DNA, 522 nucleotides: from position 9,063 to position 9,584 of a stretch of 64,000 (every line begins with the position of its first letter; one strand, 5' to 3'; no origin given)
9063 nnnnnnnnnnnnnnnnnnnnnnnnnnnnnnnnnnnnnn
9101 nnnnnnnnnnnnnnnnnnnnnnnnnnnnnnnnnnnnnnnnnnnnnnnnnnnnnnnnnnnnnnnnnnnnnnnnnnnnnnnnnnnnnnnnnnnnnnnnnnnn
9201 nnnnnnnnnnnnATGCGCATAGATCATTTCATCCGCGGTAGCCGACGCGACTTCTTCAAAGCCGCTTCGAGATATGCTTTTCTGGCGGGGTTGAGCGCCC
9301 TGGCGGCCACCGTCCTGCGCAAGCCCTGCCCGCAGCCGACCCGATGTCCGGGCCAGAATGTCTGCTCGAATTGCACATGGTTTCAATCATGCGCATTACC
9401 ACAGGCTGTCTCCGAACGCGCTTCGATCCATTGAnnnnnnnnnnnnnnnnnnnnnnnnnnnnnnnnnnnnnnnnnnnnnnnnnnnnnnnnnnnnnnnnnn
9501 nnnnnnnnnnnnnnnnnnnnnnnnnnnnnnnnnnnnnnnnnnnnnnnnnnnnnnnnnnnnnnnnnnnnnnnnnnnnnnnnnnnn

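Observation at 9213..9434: Unannotated-looking 73-aa Tat-signal peptide with a Cys/Trp-rich 40-aa mature region as first gene of the operon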

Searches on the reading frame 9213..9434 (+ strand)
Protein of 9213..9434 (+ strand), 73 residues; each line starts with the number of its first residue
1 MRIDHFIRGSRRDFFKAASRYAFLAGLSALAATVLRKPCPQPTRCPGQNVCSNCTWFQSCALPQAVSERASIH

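Call 7: search_protein_families(library=pfam, proteins=[window:9213-9434:+], max_evalue=0.01)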
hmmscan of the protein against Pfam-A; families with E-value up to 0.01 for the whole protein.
window:9213-9434:+ (73 aa): 0 families

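Call 8: search_protein_families(library=ncbifam, proteins=[window:9213-9434:+], max_evalue=0.01)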
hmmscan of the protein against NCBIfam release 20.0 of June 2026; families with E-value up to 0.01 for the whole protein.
window:9213-9434:+ (73 aa): 0 families

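Call 9: find_homologous_proteins(query=window:9213-9431:+, max_evalue=0.01)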
Query window:9213-9431:+: no candidate shares three 5-residue words with the query. No homologue found.

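Call 16: search_protein_representatives(protein=window:9213-9431:+)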
Query: 73 residues. Proteins with E-value up to 0.001 (for the whole library): 189; up to 1e-10: 0; up to 1e-30: 0. The best 150 are listed.
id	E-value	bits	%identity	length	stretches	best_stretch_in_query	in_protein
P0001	3.9e-09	52.3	43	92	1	2-70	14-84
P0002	5.5e-09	51.8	39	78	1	6-69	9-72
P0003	2.2e-08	49.9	44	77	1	8-69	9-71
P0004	3.6e-08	49.3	44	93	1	9-69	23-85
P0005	5.2e-08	48.8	50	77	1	7-70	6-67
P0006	7.1e-08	48.3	42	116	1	9-70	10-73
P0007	8.4e-08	48.1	45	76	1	7-70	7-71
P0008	1.3e-07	47.5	47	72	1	9-69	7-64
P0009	1.7e-07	47.1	38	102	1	7-71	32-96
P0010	2.1e-07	46.9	51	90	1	9-70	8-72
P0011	3.2e-07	46.3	44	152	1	8-71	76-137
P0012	3.4e-07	46.2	43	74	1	10-70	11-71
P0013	3.4e-07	46.1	42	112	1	10-69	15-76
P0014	5.8e-07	45.4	44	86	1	10-70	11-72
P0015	1.1e-06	44.6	43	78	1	7-70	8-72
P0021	2.5e-06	43.4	42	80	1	10-69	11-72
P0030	5.0e-06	42.5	40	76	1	10-69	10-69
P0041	1.1e-05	41.4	37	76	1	2-69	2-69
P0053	1.6e-05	40.9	40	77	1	10-71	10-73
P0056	2.3e-05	40.4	38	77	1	8-68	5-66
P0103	1.2e-04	38.1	38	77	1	10-69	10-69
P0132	2.6e-04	37.1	39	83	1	9-70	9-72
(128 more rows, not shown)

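Call 19: search_protein_families(library=ncbifam, alignment_id=A1, max_evalue=1)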
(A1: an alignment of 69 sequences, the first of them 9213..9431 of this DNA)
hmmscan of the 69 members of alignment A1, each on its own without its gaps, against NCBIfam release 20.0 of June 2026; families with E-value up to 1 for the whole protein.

A. member 1, window:9213-9431:+ (73 aa): 0 families

B. families by the number of members that match (of 69 scanned): 26 families (the first 25 are shown)
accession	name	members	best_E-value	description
TIGR02811.1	formate_TAT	21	0.00035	formate dehydrogenase region TAT target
TIGR01409.1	TAT_signal_seq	16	0.00025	twin-arginine translocation signal domain-containing protein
TIGR04117.1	Syntroph_Cxxx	6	0.00013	Cys-Xaa-Xaa-Xaa repeat radical SAM target protein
NF012032.0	PRK15488.1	4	0.0008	thiosulfate reductase PhsA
NF038009.1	TatB_1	2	0.023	twin-arginine translocation system-associated protein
TIGR01084.1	mutY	1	0.0011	A/G-specific adenine glycosylase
NF008646.0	PRK11639.1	1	0.033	zinc uptake transcriptional repressor Zur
NF008115.0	PRK10862.1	1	0.043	SoxR-reducing system protein RseC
NF050124.2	chryseobasin_RiPP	1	0.053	MNIO class RiPP chryseobasin precursor ChrA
NF005108.0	PRK06545.1-6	1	0.058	prephenate dehydrogenase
NF005408.0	PRK06964.1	1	0.062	DNA polymerase III subunit delta'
TIGR00391.1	hydA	1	0.072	hydrogenase small subunit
NF007012.0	PRK09476.1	1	0.073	ferredoxin-type protein NapG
NF040829.1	sulfhyd_ShyB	1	0.092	NAD(P)-dependent hydrogenase/sulfhydrogenase 2 subunit beta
NF051874.1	PVV_CTERM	1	0.1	PVV-CTERM domain-containing choice-of-anchor G protein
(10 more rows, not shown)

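Call 20: search_protein_families(library=pfam, alignment_id=A1, max_evalue=1)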
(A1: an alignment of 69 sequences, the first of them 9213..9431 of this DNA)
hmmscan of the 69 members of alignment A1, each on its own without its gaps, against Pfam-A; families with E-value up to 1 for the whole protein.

A. member 1, window:9213-9431:+ (73 aa): 0 families

B. families by the number of members that match (of 69 scanned): 17 families
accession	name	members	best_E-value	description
PF10518.14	TAT_signal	9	5.3e-05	TAT (twin-arginine translocation) pathway signal sequence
PF10399.14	UCR_Fe-S_N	2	0.11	Ubiquitinol-cytochrome C reductase Fe-S subunit TAT signal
PF25433.1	DUF7895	1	0.027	Domain of unknown function (DUF7895)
PF25586.1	zf-CCCH_PAN3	1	0.035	PAN3 CCCH zinc finger domain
PF02977.21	CarbpepA_inh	1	0.052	Carboxypeptidase A inhibitor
PF19144.5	DUF5826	1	0.053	Family of unknown function (DUF5826)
PF13822.11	ACC_epsilon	1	0.077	Acyl-CoA carboxylase epsilon subunit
PF18450.7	zf_C2H2_6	1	0.12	Zinc Finger domain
PF00027.35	cNMP_binding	1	0.14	Cyclic nucleotide-binding domain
PF02248.22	Como_SCP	1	0.14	Small coat protein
PF07371.17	DUF1490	1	0.14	Protein of unknown function (DUF1490)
PF14871.12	GHL6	1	0.15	Hypothetical glycosyl hydrolase 6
PF17272.7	DUF5337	1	0.16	Family of unknown function (DUF5337)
PF19029.5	DUF883_C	1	0.21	DUF883 C-terminal glycine zipper region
PF18205.6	VPDSG-CTERM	1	0.32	VPDSG-CTERM motif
PF04246.17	RseC_MucC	1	0.7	Positive regulator of sigma(E), RseC/MucC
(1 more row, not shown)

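Call 21: search_solved_structures(query=A1, max_evalue=10)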
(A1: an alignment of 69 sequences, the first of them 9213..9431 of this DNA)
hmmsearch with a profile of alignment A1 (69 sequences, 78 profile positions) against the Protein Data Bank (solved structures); distinct sequences matched with E-value up to 10: 2.
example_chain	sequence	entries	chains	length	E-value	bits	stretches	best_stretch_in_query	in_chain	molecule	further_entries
7a6h_A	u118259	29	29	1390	1.4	12.1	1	41-60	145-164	DNA-directed RNA polymerase III subunit RPC1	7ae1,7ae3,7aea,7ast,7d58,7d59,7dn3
2n8e_A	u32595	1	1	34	9.2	9.4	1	42-65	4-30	Kappa-conotoxin PVIIA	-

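Call 22: find_homologous_proteins(query=A1, max_evalue=0.001)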
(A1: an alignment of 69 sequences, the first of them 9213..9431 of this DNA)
Query A1 (69 sequences) (73 aa, profile of the alignment): 30 proteins with E <= 0.001 among 985 candidates.
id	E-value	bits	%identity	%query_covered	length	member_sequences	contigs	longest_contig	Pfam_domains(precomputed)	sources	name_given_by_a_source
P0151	1.9e-21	93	36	86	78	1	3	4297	-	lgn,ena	-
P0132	3.9e-21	92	39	82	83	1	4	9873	-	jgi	-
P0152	1.0e-20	91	36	88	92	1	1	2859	-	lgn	-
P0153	1.9e-20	90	32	86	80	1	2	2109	-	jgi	-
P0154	2.1e-20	90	31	86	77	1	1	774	-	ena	-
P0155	3.1e-20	90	37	82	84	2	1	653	-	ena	-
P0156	9.9e-20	88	34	82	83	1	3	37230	-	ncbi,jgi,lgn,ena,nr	ncbi:TPA: hypothetical protein EYP66_05515 [Candidatus Poribacteria bacterium]|nr:hypothetical prote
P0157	4.1e-19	86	34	86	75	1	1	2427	-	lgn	-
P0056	1.1e-18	85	39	84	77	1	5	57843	-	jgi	-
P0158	4.1e-18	83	31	85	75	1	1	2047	-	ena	-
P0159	5.6e-18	82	35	92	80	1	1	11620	-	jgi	jgi:hypothetical protein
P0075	2.0e-17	81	33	86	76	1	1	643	-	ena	-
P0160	2.4e-17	80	33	89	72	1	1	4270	-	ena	-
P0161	6.4e-17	79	29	84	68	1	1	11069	-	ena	-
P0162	7.2e-17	79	26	86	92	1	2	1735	-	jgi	-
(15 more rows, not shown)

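Call 39: find_encoding_contigs(protein=P0056, flank=10000, max_places=2)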
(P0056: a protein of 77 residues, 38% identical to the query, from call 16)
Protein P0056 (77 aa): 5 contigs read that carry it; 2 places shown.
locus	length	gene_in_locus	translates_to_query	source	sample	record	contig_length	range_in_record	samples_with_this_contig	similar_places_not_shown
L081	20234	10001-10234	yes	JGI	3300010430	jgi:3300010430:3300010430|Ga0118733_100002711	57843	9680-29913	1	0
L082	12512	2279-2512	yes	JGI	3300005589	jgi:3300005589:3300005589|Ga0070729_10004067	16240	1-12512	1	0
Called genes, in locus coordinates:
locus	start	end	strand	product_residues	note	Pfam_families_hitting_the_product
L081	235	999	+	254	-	PF12797:Fer4_2 (faint), PF12837:Fer4_6 (weak), PF13237:Fer4_10 (weak)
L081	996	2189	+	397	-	PF04055:Radical_SAM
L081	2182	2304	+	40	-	-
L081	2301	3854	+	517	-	PF01976:DUF116, PF00348:polyprenyl_synt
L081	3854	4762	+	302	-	PF13249:SQHop_cyclase_N (faint), PF00432:Prenyltrans (weak)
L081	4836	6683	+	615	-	PF00432:Prenyltrans (faint), PF07678:TED_complement (faint), PF09492:Pec_lyase (faint), PF13249:SQHop_cyclase_N (weak), PF13243:SQHop_cyclase_C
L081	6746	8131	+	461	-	PF13360:PQQ_2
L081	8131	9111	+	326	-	PF01436:NHL (faint)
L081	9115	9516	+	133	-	PF00903:Glyoxalase, PF13669:Glyoxalase_4 (weak)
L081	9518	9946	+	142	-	PF00583:Acetyltransf_1, PF13673:Acetyltransf_10, PF13508:Acetyltransf_7, PF08445:FR47 (weak)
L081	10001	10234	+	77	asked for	-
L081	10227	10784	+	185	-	PF12838:Fer4_7 (faint), PF00037:Fer4 (faint), PF12797:Fer4_2 (faint), PF12837:Fer4_6 (faint), PF13237:Fer4_10 (faint), PF14697:Fer4_21 (weak)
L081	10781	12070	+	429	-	PF12801:Fer4_5, PF12837:Fer4_6 (faint), PF12838:Fer4_7 (faint), PF13183:Fer4_8 (faint), PF13187:Fer4_9 (faint), PF13237:Fer4_10 (faint), PF12801:Fer4_5, PF00037:Fer4 (weak), +3 more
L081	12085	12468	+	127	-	PF05635:23S_rRNA_IVP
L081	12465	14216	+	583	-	PF13360:PQQ_2 (weak), PF01011:PQQ (faint), PF13570:Beta-prop_ACSF4, PF13360:PQQ_2 (weak)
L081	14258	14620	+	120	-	PF05635:23S_rRNA_IVP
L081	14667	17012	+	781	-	PF01257:2Fe-2S_thioredx, PF01512:Complex1_51K, PF10531:SLBB (weak), PF10589:NADH_4Fe-4S, PF12838:Fer4_7, PF14697:Fer4_21, PF00037:Fer4 (weak)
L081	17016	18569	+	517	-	PF13510:Fer2_4, PF14691:Fer4_20, PF10588:NADH-G_4Fe-4S_3 (faint), PF07992:Pyr_redox_2, PF01266:DAO, PF21799:MurD-like_N (faint), PF13450:NAD_binding_8, PF22117:Fer4_Nqo3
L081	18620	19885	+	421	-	-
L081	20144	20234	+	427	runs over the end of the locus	PF13579:Glyco_trans_4_4 (weak), PF13439:Glyco_transf_4, PF00534:Glycos_transf_1, PF13692:Glyco_trans_1_4, PF13524:Glyco_trans_1_2 (weak)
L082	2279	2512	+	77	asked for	-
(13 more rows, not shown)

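Call 40: predict_structure(alignment_id=A1)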
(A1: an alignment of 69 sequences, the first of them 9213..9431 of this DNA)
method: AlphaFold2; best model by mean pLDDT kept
length: 73 residues; sequences in the alignment: 69
mean_pLDDT: 77.4   pTM: 0.44
mean pLDDT of the five models: 77.4, 76.9, 74.0, 72.5, 71.7
residues with pLDDT >= 90: 23; 70-90: 23; 50-70: 26; < 50: 1
segments of 3 or more residues with pLDDT < 50: none
pLDDT, mean of each block of 10 residues (from residue 1): 70 94 97 83 55 67 77 76
secondary structure, 60 per line:
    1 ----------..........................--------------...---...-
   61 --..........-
elements in order: H11-36 H63-72

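Call 43: fold_search(model_id=the predicted structure, library=pdb)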
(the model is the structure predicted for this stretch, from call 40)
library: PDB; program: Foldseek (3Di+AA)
matches with E <= 10: 0; with E <= 0.001: 0
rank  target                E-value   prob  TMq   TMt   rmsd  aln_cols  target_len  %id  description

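Call 51: find_encoding_contigs(protein=P0180, flank=3000, max_places=2)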
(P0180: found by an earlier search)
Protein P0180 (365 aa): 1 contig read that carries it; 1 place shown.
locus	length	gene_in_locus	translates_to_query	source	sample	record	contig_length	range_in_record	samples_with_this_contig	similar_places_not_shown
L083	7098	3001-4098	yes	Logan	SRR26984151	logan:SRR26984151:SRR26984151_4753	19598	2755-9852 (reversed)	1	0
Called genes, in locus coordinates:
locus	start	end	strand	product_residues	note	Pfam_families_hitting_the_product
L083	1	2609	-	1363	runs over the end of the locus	PF25275:Golvesin_C, PF00041:fn3, PF00047:ig (faint), PF13895:Ig_2 (weak), PF13927:Ig_3, PF07679:I-set (weak), PF13927:Ig_3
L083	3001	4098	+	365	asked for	-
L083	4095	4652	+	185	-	PF12838:Fer4_7 (faint), PF00037:Fer4 (faint), PF12837:Fer4_6 (faint)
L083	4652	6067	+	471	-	PF12801:Fer4_5, PF00037:Fer4 (faint), PF12837:Fer4_6 (faint), PF12838:Fer4_7 (faint), PF13187:Fer4_9 (faint), PF13237:Fer4_10 (faint), PF13484:Fer4_16 (faint), PF12801:Fer4_5 (weak), +1 more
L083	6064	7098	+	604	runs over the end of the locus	PF13360:PQQ_2, PF13570:Beta-prop_ACSF4, PF13360:PQQ_2 (weak)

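Call 52: find_encoding_contigs(protein=P0178, flank=3000, max_places=2)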
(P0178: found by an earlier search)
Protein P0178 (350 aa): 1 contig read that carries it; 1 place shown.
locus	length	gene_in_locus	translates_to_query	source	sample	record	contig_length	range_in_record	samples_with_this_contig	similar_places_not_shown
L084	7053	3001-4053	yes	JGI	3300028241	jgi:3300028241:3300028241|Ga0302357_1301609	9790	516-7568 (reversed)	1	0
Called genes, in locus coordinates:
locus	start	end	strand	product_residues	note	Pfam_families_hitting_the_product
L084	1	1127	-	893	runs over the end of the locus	PF00041:fn3, PF13895:Ig_2 (faint), PF00047:ig (faint), PF07679:I-set (weak), PF13927:Ig_3, PF07679:I-set, PF13927:Ig_3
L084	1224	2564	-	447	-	-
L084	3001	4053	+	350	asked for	-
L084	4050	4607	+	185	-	PF12838:Fer4_7 (faint), PF00037:Fer4 (faint), PF12837:Fer4_6 (faint)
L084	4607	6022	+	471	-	PF12801:Fer4_5, PF00037:Fer4 (faint), PF12837:Fer4_6 (faint), PF12838:Fer4_7 (faint), PF13187:Fer4_9 (faint), PF13237:Fer4_10 (faint), PF13484:Fer4_16 (faint), PF12801:Fer4_5 (weak), +1 more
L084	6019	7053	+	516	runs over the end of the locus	?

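Call 53: find_encoding_contigs(protein=P0176, flank=3000, max_places=2)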
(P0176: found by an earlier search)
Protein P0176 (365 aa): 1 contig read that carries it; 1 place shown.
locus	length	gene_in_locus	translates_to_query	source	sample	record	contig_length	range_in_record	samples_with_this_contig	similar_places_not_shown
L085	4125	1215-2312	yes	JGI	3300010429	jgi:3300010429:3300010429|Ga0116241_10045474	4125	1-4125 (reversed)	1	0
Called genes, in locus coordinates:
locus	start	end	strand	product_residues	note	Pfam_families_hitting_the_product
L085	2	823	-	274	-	?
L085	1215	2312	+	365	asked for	-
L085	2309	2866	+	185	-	PF12838:Fer4_7 (faint), PF00037:Fer4 (faint), PF12837:Fer4_6 (faint)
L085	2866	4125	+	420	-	?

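Call 64: search_protein_families(library=pfam, proteins=[window:9213-9431:+, P0012, P0030, P0041, P0103, P0021, P0053, P0132, P0056], max_evalue=10)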
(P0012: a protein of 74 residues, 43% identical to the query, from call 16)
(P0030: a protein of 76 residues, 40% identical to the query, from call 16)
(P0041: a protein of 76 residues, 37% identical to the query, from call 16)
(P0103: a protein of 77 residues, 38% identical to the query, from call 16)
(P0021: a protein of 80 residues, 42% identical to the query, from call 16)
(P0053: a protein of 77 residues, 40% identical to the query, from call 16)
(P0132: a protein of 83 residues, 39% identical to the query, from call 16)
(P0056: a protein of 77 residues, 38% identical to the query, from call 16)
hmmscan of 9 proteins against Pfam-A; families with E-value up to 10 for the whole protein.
window:9213-9431:+ (73 aa): 0 families

P0012 (74 aa): 0 families

P0030 (76 aa): 0 families

P0041 (76 aa): 0 families

P0103 (77 aa): 1 family
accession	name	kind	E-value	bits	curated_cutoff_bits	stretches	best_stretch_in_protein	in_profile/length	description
PF12172.15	zf-ChsH2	-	0.79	10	23.2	0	34-47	3-16/37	ChsH2, rubredoxin-like zinc ribbon domain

P0021 (80 aa): 0 families

P0053 (77 aa): 1 family
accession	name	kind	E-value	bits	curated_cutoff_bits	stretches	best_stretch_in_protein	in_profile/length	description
PF17272.7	DUF5337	-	0.16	12.3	27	1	18-35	40-57/74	Family of unknown function (DUF5337)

P0132 (83 aa): 1 family
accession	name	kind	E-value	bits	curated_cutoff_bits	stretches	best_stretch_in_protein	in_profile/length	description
PF10518.14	TAT_signal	-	0.44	11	22.7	1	10-19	3-12/21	TAT (twin-arginine translocation) pathway signal sequence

P0056 (77 aa): 0 families
